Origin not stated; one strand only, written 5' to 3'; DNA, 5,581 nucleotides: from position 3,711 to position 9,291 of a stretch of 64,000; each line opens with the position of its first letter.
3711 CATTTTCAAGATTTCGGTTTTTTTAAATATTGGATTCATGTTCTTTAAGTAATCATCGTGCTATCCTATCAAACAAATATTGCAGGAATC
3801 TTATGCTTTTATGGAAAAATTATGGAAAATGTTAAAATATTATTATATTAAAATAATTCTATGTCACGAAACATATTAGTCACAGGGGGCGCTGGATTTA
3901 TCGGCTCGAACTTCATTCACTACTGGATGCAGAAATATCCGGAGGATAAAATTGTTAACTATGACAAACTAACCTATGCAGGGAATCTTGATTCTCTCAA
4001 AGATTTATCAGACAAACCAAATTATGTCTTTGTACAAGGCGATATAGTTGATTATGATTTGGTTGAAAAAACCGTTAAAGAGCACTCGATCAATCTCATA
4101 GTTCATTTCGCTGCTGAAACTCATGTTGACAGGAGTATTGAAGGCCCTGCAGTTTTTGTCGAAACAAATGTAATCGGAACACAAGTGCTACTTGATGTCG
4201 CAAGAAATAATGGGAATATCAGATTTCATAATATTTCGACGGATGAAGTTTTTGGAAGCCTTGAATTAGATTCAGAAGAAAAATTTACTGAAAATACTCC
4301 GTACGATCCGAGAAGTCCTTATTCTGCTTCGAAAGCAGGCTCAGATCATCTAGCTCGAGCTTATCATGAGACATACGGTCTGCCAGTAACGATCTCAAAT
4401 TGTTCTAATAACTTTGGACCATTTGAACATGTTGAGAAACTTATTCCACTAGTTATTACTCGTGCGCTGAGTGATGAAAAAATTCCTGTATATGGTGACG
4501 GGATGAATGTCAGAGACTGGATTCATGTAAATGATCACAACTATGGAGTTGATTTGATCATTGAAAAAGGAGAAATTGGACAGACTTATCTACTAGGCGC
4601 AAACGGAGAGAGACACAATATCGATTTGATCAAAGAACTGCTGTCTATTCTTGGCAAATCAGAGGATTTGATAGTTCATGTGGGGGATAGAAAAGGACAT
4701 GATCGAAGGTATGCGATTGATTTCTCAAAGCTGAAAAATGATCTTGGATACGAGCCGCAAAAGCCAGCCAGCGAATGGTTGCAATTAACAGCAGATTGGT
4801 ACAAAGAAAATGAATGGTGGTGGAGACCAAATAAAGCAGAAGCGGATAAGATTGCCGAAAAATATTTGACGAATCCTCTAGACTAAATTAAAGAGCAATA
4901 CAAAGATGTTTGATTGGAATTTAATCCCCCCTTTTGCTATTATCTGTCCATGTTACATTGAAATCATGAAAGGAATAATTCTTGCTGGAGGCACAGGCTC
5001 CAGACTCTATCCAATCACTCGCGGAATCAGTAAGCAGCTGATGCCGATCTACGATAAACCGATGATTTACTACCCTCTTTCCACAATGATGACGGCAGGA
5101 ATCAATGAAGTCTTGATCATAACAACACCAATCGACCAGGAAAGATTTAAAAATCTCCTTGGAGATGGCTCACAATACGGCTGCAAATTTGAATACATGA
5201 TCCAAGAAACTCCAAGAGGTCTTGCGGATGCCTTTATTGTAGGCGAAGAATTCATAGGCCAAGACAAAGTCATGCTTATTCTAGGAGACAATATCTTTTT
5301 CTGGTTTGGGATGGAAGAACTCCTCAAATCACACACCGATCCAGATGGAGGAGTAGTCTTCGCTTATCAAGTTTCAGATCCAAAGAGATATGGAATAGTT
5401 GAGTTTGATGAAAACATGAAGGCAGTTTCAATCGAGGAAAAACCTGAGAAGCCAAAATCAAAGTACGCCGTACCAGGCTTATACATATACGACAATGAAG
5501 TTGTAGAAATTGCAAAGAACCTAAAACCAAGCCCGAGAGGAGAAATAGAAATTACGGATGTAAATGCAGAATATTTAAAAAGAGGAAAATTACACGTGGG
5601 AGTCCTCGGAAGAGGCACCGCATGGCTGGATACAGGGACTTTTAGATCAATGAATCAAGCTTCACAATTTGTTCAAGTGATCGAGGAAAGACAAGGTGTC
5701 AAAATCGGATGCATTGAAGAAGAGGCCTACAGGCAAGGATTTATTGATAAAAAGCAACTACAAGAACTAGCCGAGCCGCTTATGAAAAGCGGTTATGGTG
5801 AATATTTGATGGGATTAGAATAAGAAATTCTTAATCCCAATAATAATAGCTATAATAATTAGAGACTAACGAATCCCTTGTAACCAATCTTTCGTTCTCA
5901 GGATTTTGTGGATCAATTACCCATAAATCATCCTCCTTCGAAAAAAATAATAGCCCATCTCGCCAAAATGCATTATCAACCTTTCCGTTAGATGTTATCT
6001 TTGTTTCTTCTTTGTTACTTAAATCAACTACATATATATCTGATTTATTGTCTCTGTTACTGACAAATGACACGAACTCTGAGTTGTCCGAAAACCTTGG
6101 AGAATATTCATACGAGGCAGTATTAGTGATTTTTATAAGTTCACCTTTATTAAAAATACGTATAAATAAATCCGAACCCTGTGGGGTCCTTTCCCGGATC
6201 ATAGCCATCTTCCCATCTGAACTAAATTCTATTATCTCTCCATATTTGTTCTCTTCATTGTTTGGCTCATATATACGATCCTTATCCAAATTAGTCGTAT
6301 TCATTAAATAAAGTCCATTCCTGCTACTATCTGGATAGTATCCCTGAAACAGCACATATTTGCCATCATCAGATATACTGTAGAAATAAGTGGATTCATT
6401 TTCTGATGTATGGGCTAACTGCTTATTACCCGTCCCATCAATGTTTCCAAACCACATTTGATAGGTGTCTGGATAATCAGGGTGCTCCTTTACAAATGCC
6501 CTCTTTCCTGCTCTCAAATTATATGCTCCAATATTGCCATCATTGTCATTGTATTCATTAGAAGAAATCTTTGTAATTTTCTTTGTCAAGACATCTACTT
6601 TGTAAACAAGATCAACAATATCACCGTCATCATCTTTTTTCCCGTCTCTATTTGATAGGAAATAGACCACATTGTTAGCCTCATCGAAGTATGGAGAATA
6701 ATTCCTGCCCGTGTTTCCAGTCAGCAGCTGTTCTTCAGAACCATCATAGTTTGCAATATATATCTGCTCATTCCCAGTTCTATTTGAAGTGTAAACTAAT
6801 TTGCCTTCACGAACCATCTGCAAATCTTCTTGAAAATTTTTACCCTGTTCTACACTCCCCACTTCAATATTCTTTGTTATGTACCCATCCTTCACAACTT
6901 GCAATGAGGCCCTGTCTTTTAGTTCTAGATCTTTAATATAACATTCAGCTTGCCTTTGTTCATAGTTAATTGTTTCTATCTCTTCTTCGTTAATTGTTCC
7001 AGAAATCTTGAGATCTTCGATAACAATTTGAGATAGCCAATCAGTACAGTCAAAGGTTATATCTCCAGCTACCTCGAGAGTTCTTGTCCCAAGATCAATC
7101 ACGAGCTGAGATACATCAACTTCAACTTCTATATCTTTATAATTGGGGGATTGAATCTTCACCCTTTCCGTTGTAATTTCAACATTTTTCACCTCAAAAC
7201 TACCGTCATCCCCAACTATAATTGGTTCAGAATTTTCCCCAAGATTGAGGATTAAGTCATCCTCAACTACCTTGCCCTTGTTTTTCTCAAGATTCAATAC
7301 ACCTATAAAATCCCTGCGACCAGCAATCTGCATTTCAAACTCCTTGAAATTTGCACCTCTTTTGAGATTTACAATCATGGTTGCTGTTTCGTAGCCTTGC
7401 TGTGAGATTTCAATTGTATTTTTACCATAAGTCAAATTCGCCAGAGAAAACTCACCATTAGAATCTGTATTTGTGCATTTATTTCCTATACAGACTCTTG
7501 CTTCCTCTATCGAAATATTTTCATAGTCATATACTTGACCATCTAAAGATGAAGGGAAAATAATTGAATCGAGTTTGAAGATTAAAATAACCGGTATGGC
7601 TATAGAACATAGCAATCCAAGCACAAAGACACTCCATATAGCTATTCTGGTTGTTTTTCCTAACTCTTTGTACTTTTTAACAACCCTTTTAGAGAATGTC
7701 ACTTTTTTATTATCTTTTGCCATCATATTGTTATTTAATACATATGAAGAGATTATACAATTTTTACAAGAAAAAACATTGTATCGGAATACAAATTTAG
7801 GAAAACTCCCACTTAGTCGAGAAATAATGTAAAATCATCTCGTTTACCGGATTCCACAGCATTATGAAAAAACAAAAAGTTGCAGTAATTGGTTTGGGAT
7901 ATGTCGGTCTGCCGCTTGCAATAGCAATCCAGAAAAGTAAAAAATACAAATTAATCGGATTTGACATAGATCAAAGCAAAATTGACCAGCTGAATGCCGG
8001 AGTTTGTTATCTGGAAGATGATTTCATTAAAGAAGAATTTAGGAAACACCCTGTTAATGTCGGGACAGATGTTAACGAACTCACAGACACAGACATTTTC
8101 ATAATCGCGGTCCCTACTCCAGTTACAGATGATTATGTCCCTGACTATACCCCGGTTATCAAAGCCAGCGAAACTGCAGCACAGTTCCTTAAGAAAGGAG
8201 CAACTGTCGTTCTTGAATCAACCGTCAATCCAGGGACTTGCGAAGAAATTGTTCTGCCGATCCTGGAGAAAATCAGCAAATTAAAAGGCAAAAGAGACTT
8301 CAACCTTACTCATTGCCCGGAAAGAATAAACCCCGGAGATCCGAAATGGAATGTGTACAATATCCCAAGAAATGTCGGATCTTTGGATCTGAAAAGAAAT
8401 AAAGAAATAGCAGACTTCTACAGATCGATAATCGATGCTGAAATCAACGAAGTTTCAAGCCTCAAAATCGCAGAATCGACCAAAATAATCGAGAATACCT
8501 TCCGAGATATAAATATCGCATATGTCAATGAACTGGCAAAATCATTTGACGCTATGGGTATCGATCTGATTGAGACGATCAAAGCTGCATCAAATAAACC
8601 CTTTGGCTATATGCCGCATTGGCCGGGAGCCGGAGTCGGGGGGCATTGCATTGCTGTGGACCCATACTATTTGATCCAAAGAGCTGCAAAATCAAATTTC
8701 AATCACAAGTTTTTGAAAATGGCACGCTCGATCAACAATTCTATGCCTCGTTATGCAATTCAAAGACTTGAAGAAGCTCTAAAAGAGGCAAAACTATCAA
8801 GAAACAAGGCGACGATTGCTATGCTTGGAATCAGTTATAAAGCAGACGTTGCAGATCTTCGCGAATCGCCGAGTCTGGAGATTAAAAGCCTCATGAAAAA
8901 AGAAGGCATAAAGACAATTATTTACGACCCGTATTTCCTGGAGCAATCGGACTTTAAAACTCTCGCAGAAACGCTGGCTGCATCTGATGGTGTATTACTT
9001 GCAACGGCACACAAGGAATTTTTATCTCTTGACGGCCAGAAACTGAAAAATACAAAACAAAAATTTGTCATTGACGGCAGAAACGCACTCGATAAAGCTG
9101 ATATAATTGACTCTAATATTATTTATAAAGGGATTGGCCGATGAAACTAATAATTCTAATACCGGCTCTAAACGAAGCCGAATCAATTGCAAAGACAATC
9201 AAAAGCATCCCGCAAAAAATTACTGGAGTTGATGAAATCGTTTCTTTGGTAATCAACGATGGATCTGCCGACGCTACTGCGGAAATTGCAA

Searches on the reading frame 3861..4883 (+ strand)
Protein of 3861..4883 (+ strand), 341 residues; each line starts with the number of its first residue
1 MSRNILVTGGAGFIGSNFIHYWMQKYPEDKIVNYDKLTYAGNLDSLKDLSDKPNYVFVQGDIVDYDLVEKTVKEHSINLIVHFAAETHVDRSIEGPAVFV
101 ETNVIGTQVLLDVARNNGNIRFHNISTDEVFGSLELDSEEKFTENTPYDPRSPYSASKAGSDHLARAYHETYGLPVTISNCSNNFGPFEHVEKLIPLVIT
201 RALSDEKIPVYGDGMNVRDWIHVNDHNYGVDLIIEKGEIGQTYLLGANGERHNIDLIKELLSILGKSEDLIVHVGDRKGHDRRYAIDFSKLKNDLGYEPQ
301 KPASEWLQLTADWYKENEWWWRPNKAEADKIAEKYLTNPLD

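Call 14: search_protein_families(library=pfam, proteins=[window:3861-4883:+], max_evalue=0.001)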
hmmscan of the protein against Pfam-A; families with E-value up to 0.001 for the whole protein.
window:3861-4883:+ (341 aa): 7 families
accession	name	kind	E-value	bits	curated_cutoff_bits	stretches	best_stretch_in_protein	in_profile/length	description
PF16363.11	GDP_Man_Dehyd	-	1.3e-80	271.8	27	1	6-306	1-328/332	GDP-mannose 4,6 dehydratase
PF01370.27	Epimerase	-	1e-62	212.2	20.9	1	5-246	1-240/240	NAD dependent epimerase/dehydratase family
PF02719.21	Polysacc_synt_2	-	2.4e-16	60.2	20.2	1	5-130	1-131/293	Polysaccharide biosynthesis protein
PF07993.18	NAD_binding_4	-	3.2e-15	56.4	20.1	1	7-182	1-205/258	Male sterility protein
PF01073.25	3Beta_HSD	-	1.8e-13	50.6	22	1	6-223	1-218/280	3-beta hydroxysteroid dehydrogenase/isomerase family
PF04321.23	RmlD_sub_bind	-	5.9e-13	49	27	1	4-170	2-141/287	RmlD substrate binding domain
PF00106.31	adh_short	-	0.00047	20.1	26.6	0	4-74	2-70/195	short chain dehydrogenase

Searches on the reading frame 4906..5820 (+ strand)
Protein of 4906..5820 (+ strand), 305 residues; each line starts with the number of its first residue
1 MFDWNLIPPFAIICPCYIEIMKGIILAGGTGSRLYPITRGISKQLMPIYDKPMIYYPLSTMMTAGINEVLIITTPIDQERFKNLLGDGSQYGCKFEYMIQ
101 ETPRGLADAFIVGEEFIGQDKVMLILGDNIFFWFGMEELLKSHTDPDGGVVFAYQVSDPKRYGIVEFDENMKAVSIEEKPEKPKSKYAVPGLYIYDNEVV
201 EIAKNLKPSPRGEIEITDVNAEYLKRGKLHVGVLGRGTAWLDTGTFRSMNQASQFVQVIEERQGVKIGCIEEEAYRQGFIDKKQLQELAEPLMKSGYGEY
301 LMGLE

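Call 14: search_protein_families(library=pfam, proteins=[window:4906-5820:+], max_evalue=0.001)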
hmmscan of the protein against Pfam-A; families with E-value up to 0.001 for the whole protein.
window:4906-5820:+ (305 aa): 2 families
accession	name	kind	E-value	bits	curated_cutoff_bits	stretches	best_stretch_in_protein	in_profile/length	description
PF00483.29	NTP_transferase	-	2.6e-72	243.8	21.2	1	22-256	1-242/245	Nucleotidyl transferase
PF12804.13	NTP_transf_3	-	2.1e-08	35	27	1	23-148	1-115/160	MobA-like NTP transferase domain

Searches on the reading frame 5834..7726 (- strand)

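Call 14: search_protein_families(library=pfam, proteins=[window:5834-7726:-], max_evalue=0.001)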
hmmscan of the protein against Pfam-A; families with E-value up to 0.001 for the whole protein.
window:5834-7726:- (631 aa): 6 families
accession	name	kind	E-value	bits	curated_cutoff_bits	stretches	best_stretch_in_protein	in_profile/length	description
PF13620.12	CarboxypepD_reg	-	3.6e-12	46.9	32.3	1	61-124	2-72/82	Carboxypeptidase regulatory-like domain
PF13715.12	CarbopepD_reg_2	-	4e-12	46.4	32.2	1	62-126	2-69/88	CarboxypepD_reg-like domain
PF07676.18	PD40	-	1.8e-10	41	20.9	1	532-566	3-38/38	WD40-like Beta Propeller Repeat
PF00930.27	DPPIV_N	-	3e-10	39.8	22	1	275-392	226-328/354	Dipeptidyl peptidase IV (DPP IV) N-terminal region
PF09430.16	EMC7_beta-sandw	-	5.1e-06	27.1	26.6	0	159-206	13-60/122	ER membrane protein complex subunit 7, beta-sandwich domain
PF08308.17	PEGA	-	2.3e-05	24.7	20.8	0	93-128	27-62/71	PEGA domain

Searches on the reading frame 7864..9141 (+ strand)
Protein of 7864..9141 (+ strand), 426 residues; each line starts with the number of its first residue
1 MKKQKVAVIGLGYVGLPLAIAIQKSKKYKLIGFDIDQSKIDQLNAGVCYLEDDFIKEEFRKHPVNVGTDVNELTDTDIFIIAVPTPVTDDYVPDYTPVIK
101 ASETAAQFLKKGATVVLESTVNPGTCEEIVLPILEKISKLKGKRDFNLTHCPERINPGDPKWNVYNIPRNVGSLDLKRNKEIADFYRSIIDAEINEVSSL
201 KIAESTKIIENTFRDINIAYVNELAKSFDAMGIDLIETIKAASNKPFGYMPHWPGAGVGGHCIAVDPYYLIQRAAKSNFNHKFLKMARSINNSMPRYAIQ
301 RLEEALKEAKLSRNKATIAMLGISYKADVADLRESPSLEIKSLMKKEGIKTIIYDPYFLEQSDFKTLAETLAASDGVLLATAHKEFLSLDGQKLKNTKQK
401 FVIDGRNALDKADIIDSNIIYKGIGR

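Call 14: search_protein_families(library=pfam, proteins=[window:7864-9141:+], max_evalue=0.001)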
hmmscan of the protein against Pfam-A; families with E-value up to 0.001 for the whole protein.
window:7864-9141:+ (426 aa): 5 families
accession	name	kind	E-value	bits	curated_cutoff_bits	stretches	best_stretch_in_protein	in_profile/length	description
PF03721.20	UDPG_MGDP_dh_N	-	1.9e-38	132.4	27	1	4-180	1-181/187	UDP-glucose/GDP-mannose dehydrogenase family, NAD binding domain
PF00984.24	UDPG_MGDP_dh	-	3.5e-26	91.6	25.4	1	203-292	3-93/94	UDP-glucose/GDP-mannose dehydrogenase family, central domain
PF03720.21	UDPG_MGDP_dh_C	-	5.8e-22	78.5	30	1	319-411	1-103/103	UDP-glucose/GDP-mannose dehydrogenase family, UDP binding domain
PF03446.21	NAD_binding_2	-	3.3e-05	24.4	21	1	5-129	1-103/161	NAD binding domain of 6-phosphogluconate dehydrogenase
PF02558.23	ApbA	-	0.00022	21.3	22.2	1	6-102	1-93/150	Ketopantoate reductase PanE/ApbA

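Call 65: search_protein_families(library=ncbifam, proteins=[window:7864-9141:+], max_evalue=0.00001)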
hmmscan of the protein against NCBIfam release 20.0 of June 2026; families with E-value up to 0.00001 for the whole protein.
window:7864-9141:+ (426 aa): 7 families
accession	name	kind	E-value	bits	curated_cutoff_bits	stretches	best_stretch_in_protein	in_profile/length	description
TIGR03026.1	NDP-sugDHase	subfamily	1.3e-114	383.1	189.8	1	5-407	2-413/413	nucleotide sugar dehydrogenase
NF040825.1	UDPMaNacDH_Arch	equivalog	8.1e-89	298.4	750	1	5-426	2-415/418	UDP-N-acetyl-D-mannosamine dehydrogenase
NF011729.0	PRK15182.1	equivalog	1.2e-73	248.3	592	1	3-358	6-357/425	Vi polysaccharide biosynthesis UDP-N-acetylglucosamine C-6 dehydrogenase TviB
NF008286.0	PRK11064.1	equivalog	1.1e-72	245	459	1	1-406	1-416/420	UDP-N-acetyl-D-mannosamine dehydrogenase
NF041297.1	UDPGDh_AglM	equivalog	4.1e-45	154.5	670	1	5-415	2-423/429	UDP-glucose 6-dehydrogenase AglM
NF047673.2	TeichurnBiosyTuaD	equivalog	1.9e-42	145.9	700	1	4-426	2-431/439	UDP-glucose 6-dehydrogenase TuaD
NF011631.0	PRK15057.1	equivalog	2.1e-13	50.2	757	1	5-367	2-348/388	UDP-glucose 6-dehydrogenase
